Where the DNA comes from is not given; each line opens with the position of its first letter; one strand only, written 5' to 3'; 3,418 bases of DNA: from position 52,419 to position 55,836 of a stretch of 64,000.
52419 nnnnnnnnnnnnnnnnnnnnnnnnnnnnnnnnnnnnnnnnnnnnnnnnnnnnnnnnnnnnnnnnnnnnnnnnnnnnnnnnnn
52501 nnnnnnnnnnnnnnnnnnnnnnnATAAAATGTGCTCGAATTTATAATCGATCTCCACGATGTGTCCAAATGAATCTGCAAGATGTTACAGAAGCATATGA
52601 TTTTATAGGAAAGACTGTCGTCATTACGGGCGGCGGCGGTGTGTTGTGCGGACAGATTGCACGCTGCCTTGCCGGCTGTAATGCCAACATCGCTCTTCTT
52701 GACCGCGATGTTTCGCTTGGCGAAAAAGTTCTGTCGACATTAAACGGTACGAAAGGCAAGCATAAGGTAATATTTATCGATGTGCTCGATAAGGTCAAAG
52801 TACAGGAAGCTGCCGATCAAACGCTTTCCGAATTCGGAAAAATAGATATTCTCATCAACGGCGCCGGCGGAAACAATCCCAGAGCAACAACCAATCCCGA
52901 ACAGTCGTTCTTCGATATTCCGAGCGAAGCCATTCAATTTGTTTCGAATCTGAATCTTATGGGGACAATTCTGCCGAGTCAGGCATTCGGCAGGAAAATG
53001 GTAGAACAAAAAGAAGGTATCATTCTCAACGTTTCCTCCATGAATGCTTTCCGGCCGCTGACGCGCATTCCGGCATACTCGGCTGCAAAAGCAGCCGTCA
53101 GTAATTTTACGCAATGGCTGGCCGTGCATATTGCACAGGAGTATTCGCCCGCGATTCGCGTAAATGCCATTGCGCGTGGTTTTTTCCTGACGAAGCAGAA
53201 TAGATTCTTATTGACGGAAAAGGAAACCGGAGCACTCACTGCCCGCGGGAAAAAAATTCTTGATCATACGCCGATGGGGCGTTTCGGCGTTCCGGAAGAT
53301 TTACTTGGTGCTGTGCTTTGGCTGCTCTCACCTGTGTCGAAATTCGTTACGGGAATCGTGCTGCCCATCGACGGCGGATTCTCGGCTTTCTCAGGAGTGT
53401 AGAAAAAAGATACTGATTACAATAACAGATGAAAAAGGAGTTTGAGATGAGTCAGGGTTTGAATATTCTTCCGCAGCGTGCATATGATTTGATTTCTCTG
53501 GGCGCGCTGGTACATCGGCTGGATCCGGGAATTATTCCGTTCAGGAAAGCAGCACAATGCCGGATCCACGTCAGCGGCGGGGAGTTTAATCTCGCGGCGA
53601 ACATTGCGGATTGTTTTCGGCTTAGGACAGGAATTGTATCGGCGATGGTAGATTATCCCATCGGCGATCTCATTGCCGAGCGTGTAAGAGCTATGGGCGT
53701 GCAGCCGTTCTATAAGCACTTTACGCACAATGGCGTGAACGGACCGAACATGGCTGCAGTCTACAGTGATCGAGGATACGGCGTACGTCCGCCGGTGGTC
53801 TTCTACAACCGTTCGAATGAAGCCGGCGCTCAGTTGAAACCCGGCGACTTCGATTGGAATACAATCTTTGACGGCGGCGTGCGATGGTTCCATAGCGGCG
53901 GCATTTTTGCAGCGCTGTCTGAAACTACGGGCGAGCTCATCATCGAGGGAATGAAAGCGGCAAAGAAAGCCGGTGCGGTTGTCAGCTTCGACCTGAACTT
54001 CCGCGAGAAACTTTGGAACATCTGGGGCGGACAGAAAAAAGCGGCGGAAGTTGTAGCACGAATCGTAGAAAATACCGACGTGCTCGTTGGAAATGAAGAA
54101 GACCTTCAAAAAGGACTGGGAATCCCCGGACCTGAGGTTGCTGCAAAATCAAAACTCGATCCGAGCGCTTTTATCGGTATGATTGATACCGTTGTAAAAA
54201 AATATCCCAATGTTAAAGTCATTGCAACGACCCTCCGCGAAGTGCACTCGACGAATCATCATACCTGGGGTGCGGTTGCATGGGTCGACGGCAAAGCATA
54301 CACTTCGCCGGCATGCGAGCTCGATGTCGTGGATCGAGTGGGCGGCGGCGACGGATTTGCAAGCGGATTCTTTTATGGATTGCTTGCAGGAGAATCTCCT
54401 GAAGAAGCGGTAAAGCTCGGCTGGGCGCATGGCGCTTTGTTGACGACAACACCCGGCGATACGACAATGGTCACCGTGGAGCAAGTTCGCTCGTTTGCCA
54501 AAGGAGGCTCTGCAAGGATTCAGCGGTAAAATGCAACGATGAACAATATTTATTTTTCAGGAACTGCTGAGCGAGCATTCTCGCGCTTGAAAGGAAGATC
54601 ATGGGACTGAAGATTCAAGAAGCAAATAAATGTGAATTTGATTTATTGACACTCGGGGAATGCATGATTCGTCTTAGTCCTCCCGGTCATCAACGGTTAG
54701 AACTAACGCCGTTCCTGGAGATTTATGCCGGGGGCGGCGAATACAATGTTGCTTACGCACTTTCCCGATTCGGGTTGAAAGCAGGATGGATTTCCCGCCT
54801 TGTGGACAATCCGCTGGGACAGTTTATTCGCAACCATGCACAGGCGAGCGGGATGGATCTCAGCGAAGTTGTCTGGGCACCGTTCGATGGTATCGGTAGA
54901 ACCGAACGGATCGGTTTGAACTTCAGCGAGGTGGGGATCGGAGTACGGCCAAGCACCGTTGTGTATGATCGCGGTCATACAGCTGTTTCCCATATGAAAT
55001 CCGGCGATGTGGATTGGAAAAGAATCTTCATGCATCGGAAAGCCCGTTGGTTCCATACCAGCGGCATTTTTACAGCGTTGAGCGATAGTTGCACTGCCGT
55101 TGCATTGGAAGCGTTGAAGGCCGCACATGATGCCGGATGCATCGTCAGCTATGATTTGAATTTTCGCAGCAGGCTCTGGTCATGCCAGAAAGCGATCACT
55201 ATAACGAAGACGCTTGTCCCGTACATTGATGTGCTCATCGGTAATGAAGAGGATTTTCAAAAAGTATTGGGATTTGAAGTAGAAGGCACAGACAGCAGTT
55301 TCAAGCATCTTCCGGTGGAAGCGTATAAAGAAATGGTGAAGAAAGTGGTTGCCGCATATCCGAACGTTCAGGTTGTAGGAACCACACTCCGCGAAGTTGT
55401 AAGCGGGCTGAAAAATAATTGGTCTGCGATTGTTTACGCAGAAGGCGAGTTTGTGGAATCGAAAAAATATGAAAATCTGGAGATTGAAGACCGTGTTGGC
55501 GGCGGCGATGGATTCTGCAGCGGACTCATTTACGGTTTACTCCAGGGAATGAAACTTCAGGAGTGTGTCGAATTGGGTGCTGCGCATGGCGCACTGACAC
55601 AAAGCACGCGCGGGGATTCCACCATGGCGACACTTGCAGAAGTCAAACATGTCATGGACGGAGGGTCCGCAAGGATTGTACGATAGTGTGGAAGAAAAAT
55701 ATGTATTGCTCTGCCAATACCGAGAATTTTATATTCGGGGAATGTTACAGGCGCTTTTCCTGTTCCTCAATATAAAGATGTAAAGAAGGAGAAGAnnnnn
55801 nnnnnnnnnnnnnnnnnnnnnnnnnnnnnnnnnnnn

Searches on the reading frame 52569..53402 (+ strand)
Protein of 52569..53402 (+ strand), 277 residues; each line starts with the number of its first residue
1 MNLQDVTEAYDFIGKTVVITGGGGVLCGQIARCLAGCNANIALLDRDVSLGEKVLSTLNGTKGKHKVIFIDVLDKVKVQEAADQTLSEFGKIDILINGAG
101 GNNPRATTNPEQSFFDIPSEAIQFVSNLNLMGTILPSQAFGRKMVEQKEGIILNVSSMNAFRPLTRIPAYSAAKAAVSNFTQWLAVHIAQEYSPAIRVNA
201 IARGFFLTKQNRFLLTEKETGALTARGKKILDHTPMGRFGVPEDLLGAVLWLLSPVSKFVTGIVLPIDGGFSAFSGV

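Call 59: search_protein_families(library=pfam, proteins=[window:52569-53402:+], max_evalue=0.00001)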
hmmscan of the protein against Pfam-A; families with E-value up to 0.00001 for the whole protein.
window:52569-53402:+ (277 aa): 2 families
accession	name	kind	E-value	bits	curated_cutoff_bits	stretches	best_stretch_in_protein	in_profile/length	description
PF00106.31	adh_short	-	6.1e-39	134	26.6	1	15-212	1-188/195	short chain dehydrogenase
PF13561.12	adh_short_C2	-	2.1e-38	132.7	27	1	29-272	11-236/236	Enoyl-(Acyl carrier protein) reductase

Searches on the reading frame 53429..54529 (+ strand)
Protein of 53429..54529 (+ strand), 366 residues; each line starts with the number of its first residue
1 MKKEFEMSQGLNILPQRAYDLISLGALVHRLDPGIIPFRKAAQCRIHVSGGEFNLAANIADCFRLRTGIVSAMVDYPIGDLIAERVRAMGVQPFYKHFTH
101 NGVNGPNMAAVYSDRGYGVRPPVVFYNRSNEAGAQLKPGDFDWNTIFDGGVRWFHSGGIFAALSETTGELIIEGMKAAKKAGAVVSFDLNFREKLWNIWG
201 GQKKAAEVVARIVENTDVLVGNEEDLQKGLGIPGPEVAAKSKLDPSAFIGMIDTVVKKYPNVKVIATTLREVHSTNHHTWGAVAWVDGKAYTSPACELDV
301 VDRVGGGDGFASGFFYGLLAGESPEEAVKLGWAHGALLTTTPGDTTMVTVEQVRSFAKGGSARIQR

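Call 59: search_protein_families(library=pfam, proteins=[window:53429-54529:+], max_evalue=0.00001)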
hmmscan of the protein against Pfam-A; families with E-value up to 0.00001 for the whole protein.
window:53429-54529:+ (366 aa): 1 family
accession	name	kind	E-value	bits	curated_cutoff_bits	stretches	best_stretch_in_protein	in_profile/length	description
PF00294.29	PfkB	-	3.9e-17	63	25.8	1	43-347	30-298/302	pfkB family carbohydrate kinase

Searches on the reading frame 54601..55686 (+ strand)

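Call 59: search_protein_families(library=pfam, proteins=[window:54601-55686:+], max_evalue=0.00001)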
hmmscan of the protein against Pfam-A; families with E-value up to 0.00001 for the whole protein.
window:54601-55686:+ (361 aa): 1 family
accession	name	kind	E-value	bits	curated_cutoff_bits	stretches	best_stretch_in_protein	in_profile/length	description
PF00294.29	PfkB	-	1.1e-29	104.2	25.8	1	15-341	4-297/302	pfkB family carbohydrate kinase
